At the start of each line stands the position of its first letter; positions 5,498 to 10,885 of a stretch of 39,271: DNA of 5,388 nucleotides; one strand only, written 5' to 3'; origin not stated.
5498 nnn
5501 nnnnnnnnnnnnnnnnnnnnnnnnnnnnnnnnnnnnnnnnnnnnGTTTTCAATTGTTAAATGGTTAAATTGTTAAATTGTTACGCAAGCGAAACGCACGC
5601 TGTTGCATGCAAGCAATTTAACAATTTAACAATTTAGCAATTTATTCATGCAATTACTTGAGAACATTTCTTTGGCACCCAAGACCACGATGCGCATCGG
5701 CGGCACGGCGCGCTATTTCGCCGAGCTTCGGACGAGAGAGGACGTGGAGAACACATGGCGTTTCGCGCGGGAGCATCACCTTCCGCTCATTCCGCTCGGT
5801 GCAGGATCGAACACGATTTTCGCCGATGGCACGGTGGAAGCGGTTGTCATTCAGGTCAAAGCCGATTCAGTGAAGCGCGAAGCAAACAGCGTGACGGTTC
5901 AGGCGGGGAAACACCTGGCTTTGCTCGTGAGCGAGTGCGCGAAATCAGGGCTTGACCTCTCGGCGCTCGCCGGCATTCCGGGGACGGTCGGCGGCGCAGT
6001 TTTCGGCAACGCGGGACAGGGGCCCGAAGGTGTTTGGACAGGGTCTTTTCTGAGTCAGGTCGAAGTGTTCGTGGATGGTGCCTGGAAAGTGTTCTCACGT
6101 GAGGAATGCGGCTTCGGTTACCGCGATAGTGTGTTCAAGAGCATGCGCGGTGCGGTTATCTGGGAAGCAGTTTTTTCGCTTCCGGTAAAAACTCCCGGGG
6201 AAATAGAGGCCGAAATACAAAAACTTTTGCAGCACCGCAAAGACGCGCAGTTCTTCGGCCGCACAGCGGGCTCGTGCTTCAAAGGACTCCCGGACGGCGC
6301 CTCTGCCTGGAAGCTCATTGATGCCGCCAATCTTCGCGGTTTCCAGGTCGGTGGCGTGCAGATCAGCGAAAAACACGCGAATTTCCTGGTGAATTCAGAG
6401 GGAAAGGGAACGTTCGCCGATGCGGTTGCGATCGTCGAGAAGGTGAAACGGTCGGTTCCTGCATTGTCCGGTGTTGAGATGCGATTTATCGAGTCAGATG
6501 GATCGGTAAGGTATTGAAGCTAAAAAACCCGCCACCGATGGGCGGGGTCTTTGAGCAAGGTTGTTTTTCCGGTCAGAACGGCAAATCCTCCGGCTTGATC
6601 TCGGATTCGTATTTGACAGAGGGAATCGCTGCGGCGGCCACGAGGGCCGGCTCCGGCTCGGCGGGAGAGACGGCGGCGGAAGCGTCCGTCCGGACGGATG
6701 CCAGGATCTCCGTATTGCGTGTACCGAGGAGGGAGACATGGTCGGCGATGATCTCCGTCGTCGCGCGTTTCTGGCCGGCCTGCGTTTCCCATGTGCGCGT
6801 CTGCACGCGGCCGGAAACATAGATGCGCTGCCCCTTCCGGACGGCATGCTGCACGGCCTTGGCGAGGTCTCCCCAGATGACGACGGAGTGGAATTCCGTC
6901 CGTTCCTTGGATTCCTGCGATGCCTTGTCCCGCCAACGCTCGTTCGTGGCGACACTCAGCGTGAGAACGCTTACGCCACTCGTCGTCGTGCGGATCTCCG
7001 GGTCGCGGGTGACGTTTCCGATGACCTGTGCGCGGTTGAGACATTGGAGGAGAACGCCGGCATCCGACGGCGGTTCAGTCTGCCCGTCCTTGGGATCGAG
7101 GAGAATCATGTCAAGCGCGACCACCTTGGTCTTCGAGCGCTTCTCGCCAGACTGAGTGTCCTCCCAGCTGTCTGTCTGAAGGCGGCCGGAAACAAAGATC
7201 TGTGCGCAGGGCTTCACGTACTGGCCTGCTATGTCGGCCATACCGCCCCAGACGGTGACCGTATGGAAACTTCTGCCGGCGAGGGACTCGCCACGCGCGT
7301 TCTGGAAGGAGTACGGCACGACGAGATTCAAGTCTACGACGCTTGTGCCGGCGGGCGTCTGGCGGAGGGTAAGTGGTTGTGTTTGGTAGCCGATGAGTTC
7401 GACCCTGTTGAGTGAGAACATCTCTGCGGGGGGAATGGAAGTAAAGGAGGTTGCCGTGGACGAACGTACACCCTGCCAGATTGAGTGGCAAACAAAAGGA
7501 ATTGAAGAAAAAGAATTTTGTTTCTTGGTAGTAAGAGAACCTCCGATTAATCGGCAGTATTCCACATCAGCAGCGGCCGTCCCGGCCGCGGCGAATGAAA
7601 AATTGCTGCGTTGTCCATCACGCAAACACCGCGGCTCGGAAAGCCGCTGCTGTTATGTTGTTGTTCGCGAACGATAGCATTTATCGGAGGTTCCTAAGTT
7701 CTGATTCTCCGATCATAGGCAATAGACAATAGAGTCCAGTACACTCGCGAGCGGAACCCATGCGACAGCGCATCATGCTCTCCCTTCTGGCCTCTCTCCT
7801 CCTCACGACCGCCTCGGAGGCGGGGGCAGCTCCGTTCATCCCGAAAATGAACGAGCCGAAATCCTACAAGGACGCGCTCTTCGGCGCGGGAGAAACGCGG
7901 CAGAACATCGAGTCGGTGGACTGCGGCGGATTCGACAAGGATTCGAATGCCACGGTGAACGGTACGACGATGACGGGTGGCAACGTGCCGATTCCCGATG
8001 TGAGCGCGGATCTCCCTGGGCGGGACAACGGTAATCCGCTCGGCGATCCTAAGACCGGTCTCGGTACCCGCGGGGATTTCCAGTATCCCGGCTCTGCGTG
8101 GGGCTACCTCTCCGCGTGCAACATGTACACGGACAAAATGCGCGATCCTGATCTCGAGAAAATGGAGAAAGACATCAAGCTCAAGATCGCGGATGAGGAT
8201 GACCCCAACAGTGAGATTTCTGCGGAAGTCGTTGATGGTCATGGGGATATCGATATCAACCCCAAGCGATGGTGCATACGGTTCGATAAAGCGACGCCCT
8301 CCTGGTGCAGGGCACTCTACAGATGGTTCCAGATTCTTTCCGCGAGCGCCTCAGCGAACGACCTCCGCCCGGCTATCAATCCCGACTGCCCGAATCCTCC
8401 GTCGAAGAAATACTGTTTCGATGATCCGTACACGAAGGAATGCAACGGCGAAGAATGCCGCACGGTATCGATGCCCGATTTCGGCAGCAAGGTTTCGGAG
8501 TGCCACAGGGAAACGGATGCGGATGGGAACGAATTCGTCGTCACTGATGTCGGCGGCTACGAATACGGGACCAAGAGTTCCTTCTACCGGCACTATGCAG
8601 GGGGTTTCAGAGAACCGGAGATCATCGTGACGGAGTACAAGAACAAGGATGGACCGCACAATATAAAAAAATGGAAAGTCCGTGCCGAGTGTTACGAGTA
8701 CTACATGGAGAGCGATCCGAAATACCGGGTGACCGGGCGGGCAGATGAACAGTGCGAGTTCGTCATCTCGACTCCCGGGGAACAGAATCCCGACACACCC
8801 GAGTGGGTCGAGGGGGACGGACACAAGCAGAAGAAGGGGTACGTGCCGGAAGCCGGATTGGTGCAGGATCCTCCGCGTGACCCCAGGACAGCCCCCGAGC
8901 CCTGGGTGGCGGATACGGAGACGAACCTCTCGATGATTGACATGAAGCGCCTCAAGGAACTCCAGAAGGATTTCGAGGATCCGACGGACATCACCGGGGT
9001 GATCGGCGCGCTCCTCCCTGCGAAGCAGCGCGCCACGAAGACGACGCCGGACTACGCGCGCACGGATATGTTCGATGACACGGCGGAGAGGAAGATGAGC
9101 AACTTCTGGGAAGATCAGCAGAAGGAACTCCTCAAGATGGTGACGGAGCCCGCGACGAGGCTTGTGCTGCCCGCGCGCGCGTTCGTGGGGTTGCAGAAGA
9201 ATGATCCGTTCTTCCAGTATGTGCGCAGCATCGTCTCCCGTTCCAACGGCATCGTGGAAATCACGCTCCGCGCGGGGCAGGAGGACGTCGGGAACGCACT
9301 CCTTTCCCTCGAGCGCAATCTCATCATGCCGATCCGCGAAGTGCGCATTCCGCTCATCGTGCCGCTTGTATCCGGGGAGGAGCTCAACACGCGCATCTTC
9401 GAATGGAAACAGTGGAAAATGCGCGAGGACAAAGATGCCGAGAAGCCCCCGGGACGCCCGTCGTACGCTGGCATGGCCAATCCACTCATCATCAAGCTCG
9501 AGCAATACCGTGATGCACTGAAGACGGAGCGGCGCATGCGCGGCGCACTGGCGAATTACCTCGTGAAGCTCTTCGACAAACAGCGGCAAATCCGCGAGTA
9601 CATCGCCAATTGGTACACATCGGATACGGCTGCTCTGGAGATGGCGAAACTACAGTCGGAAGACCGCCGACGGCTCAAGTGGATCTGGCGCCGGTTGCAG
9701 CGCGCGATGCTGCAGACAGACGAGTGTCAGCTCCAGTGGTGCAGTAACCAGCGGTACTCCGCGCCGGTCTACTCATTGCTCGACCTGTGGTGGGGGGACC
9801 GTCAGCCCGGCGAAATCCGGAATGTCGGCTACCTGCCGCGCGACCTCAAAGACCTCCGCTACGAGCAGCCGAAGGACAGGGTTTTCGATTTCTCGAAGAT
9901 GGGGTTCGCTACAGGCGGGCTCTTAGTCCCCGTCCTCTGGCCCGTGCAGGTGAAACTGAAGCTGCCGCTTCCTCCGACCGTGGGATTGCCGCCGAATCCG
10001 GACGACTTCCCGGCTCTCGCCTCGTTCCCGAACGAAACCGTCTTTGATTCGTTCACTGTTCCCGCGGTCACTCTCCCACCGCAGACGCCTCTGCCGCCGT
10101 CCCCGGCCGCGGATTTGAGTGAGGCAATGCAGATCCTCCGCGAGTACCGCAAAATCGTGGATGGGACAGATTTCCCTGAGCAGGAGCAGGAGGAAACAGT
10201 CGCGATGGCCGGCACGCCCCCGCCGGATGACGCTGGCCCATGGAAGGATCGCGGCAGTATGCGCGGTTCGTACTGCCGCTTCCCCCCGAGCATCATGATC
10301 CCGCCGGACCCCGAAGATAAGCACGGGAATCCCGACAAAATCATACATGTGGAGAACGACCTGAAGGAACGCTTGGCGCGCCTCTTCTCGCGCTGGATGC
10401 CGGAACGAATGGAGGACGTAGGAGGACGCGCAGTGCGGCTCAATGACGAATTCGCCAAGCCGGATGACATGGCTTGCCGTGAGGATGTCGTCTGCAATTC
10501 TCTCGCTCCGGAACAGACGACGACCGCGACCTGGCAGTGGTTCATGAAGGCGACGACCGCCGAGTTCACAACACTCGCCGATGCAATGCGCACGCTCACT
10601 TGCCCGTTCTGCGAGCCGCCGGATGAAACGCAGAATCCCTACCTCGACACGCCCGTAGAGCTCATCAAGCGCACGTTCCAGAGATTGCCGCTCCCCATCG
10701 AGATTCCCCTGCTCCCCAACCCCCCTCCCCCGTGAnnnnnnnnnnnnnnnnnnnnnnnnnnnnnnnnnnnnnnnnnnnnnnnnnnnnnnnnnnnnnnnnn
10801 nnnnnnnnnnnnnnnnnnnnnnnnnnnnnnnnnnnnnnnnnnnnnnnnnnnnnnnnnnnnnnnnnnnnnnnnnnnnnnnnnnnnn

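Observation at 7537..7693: Two-copy ~160-nt element with a conserved multi-helix fold (copy 1, in the ssb / P1 divergent spacer)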

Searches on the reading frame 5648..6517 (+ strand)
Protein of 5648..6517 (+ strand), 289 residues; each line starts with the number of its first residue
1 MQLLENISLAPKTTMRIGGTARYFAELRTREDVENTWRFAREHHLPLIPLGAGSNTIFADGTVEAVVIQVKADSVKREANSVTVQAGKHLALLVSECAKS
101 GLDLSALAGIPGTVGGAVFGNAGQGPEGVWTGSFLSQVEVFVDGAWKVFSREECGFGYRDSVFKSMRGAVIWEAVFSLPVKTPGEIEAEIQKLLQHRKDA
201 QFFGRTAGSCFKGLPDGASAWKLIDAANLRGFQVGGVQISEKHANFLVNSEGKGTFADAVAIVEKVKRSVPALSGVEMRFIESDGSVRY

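Call 14: search_protein_families(library=pfam, proteins=[window:5648-6517:+])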
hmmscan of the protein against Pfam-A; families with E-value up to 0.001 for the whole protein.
window:5648-6517:+ (289 aa): 2 families
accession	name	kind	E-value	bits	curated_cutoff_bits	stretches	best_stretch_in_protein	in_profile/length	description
PF02873.21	MurB_C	-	8.3e-22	77.7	27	1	185-278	1-92/99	UDP-N-acetylenolpyruvoylglucosamine reductase, C-terminal domain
PF01565.28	FAD_binding_4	-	9.6e-19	67.9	26.4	1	23-124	3-110/139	FAD binding domain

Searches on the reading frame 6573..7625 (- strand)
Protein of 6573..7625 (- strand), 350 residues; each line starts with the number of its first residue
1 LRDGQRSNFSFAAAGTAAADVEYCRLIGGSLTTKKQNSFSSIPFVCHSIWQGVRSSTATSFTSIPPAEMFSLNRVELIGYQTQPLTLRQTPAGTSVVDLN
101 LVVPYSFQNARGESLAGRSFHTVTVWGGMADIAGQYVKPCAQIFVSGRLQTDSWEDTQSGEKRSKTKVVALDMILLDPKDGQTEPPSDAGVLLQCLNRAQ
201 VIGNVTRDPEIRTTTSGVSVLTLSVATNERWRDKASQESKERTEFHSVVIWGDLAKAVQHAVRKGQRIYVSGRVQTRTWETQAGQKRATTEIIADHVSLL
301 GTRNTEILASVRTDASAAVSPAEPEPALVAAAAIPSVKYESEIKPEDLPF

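Call 14: search_protein_families(library=pfam, proteins=[window:6573-7625:-])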
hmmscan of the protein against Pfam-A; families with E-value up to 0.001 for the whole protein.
window:6573-7625:- (350 aa): 2 families
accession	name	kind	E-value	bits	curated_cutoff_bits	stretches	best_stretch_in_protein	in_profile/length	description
PF00436.31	SSB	-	5.1e-58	194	26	2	196-300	1-104/104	Single-strand binding protein family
PF22657.2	SSB_1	-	1.6e-06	28.7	27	0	197-276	1-77/91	Another single-strand binding protein family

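Call 32: find_encoding_contigs(protein=window:6573-7421:-, flank=3000, max_places=10)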
Protein window:6573-7421:- (282 aa): no gene with exactly this product is on record in the collection.

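Call 56: find_homologous_proteins(query=window:6573-7421:-, max_evalue=1e-20)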
Query window:6573-7421:- (282 aa): 879 proteins with E <= 1e-20 among 5297 candidates; the best 120 are listed.
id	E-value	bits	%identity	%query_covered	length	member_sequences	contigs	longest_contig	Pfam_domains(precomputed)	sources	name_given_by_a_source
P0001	9.6e-181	617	100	100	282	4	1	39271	PF22657.3,PF00436.32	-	-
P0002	2.9e-148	511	82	100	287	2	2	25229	PF00436.32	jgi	jgi:single-strand DNA-binding protein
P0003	3.8e-146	504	80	100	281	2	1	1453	PF01336.32,PF00436.32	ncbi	-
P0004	2.7e-141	488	77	100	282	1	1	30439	PF22657.3,PF01336.32,PF00436.32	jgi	jgi:single-strand DNA-binding protein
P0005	9.8e-140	483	78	100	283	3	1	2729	PF00436.32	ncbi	-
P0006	2.8e-138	478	74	100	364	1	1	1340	PF00436.32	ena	-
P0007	4.8e-138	477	74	100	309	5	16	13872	PF00436.32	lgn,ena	-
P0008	2.7e-132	458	71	100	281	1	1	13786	PF01336.32,PF00436.32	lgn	-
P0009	1.4e-130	453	70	100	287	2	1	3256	PF01336.32,PF00436.32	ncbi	-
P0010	6.3e-129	447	69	100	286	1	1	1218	PF01336.32,PF00436.32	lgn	-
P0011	8.3e-129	447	69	100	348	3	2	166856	PF01336.32,PF00436.32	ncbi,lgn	-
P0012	1.1e-128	446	69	100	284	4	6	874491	PF00436.32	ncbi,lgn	-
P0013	1.1e-128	446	71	100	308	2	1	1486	PF00436.32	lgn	-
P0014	1.7e-128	446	68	100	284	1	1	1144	PF01336.32,PF00436.32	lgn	-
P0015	2.3e-128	445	69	100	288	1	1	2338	PF00436.32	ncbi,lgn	-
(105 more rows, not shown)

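Call 57: find_encoding_contigs(protein=P0002, flank=10000, max_places=4)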
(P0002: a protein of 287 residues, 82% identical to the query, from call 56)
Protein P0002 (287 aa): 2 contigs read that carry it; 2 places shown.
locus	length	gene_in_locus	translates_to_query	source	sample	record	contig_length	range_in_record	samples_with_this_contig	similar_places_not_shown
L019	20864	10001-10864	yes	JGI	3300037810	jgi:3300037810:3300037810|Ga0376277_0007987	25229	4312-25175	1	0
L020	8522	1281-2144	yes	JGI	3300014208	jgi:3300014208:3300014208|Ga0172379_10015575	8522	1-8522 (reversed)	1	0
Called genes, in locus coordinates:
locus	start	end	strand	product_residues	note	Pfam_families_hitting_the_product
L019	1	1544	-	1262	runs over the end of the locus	-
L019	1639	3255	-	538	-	-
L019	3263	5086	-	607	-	-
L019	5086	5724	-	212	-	-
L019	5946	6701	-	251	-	-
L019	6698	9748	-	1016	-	-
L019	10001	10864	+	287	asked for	PF00436:SSB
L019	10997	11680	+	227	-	-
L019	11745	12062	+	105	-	-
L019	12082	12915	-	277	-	PF01565:FAD_binding_4, PF02873:MurB_C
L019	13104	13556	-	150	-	-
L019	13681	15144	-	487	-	PF00749:tRNA-synt_1c, PF19269:Anticodon_2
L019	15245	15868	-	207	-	PF00160:Pro_isomerase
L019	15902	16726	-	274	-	PF03033:Glyco_transf_28, PF04101:Glyco_tran_28_C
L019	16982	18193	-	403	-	PF01098:FTSW_RODA_SPOVE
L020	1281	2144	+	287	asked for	PF00436:SSB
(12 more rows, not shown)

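Call 58: find_encoding_contigs(protein=P0004, flank=10000, max_places=4)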
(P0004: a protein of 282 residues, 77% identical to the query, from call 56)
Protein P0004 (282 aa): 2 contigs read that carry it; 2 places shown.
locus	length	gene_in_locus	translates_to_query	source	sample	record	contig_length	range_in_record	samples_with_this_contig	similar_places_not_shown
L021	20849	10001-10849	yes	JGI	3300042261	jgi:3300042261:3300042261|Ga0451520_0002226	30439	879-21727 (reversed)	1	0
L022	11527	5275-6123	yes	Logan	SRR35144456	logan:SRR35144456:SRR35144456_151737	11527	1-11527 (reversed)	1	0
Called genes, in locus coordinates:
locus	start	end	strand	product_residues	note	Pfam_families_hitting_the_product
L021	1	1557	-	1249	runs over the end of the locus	PF02811:PHP, PF07733:DNA_pol3_alpha, PF17657:DNA_pol3_finger, PF14579:HHH_6, PF01336:tRNA_anti-codon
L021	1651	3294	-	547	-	-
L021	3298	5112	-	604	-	-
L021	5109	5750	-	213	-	-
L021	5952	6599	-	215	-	-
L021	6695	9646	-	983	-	-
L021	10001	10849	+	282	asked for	PF00436:SSB, PF22657:SSB_1 (faint), PF01336:tRNA_anti-codon (faint), PF00436:SSB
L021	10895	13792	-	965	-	-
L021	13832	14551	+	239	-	-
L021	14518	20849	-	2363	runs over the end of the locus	-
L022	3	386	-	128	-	?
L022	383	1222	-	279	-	-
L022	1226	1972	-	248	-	-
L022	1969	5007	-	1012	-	-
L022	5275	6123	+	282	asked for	PF00436:SSB, PF22657:SSB_1 (faint), PF01336:tRNA_anti-codon (faint), PF00436:SSB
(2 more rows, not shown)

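Call 71: find_encoding_contigs(protein=P0003, flank=3000, max_places=3)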
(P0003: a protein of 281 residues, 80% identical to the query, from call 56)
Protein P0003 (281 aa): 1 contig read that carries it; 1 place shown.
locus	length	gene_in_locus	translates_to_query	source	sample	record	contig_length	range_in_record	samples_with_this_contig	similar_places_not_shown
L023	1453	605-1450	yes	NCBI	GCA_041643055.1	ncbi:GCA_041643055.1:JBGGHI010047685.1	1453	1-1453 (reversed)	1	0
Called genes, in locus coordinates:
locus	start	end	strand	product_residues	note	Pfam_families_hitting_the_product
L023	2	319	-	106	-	?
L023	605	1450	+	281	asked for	PF00436:SSB, PF01336:tRNA_anti-codon (faint), PF00436:SSB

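Call 72: find_encoding_contigs(protein=P0005, flank=3000, max_places=3)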
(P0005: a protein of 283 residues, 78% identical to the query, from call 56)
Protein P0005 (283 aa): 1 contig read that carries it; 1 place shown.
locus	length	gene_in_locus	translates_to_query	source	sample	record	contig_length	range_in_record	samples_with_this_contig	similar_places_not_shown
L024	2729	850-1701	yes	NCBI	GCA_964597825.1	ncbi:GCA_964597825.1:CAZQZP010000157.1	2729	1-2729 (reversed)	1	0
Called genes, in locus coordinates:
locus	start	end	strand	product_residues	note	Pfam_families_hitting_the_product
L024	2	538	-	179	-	?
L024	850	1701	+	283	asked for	PF00436:SSB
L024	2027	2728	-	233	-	?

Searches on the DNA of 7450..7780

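Call 12: search_rna_families(source=window, start=7450, end=7780, threshold=evalue, max_evalue=10, show_alignments=2)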
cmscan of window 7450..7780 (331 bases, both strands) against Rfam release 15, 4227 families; matches with E-value up to 10: 4.
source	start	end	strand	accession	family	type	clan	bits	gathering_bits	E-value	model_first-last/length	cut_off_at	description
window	7571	7649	-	RF03252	mir-678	Gene; miRNA;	-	21.4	70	0.21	1-78/78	no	mir-678 microRNA precursor family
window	7568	7652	-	RF01390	isrG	Gene; sRNA;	-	18.2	100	0.0053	124-210/279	no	isrG Hfq binding RNA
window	7567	7652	+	RF03240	MIR5534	Gene; miRNA;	-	15.1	79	3.8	1-102/102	no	MIR5534 microRNA precursor family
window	7566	7654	+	RF03847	mir-1538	Gene; miRNA;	-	13.3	78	9.3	1-58/58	no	mir-1538 microRNA precursor family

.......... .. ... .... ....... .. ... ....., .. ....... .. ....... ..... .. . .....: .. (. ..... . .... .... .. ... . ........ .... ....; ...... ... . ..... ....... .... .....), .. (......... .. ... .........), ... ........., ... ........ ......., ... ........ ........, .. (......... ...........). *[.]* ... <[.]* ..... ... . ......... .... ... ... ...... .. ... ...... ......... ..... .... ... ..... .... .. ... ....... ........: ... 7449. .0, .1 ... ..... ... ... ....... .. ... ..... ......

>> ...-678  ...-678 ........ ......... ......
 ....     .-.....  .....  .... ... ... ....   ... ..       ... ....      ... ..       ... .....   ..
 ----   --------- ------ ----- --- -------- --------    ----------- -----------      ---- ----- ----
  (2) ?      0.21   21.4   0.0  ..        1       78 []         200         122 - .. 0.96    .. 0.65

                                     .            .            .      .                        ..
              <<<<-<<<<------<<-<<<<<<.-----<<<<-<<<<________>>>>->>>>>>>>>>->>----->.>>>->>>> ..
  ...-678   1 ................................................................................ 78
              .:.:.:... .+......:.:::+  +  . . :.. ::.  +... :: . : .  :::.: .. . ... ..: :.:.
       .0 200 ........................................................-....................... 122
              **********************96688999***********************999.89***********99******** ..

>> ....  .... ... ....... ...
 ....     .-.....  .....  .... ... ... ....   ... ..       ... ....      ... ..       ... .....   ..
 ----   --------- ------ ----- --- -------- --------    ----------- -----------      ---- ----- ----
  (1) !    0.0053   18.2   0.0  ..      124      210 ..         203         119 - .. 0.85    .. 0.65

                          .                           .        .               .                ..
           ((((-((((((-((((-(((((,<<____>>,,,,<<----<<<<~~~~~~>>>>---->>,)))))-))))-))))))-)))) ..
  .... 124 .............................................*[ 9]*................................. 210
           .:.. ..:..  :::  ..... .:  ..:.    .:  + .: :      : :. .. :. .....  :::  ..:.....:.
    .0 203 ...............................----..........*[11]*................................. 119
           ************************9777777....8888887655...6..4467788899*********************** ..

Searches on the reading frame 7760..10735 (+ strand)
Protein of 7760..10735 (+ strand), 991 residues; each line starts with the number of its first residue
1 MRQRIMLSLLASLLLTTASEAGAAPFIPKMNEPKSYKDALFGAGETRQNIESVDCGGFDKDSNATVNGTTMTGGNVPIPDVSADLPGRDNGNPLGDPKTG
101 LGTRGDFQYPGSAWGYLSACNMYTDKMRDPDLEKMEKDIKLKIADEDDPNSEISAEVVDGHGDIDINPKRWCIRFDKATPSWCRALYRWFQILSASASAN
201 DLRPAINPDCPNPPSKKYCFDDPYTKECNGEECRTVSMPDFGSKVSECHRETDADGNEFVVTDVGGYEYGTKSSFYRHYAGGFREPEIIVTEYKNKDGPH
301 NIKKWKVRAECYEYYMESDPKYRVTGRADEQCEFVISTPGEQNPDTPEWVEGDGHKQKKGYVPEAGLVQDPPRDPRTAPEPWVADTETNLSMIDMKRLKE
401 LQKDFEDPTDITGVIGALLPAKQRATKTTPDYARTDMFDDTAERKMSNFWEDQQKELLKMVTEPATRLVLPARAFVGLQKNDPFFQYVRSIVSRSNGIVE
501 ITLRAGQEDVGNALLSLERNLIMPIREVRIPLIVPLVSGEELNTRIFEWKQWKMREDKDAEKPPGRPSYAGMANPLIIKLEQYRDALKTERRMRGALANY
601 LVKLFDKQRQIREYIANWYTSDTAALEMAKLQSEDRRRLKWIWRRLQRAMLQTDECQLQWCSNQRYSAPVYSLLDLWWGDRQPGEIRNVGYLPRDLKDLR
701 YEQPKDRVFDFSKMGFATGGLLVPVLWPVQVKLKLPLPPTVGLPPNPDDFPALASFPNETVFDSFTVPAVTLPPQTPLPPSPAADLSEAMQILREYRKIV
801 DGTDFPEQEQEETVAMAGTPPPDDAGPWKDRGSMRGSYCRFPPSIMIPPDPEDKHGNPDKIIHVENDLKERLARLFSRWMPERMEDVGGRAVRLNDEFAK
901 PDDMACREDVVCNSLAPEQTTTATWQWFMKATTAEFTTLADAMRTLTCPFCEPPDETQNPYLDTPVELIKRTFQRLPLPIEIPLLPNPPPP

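Call 14: search_protein_families(library=pfam, proteins=[window:7760-10735:+])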
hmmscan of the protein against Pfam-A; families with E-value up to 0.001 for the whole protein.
window:7760-10735:+ (991 aa): 0 families

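Call 21: find_encoding_contigs(protein=window:7760-10735:+, flank=10000, max_places=10)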
Protein window:7760-10735:+ (991 aa): 1 contig read that carries it; 1 place shown.
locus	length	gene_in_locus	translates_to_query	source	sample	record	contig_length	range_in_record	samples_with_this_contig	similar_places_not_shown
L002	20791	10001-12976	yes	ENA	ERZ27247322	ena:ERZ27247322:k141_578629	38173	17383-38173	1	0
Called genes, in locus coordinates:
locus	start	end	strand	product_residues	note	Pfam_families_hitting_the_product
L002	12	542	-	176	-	-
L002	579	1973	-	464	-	PF00275:EPSP_synthase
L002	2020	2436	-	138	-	PF01252:Peptidase_A8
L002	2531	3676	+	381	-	PF01098:FTSW_RODA_SPOVE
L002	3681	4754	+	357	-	PF03033:Glyco_transf_28, PF13579:Glyco_trans_4_4 (weak), PF04101:Glyco_tran_28_C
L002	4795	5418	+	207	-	PF00160:Pro_isomerase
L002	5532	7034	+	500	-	PF00749:tRNA-synt_1c, PF19269:Anticodon_2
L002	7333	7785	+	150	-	-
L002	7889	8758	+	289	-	PF01565:FAD_binding_4, PF02873:MurB_C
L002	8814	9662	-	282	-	PF00436:SSB, PF22657:SSB_1 (faint), PF00436:SSB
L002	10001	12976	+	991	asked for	-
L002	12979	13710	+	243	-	-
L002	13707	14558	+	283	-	-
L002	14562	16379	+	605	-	-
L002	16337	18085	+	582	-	-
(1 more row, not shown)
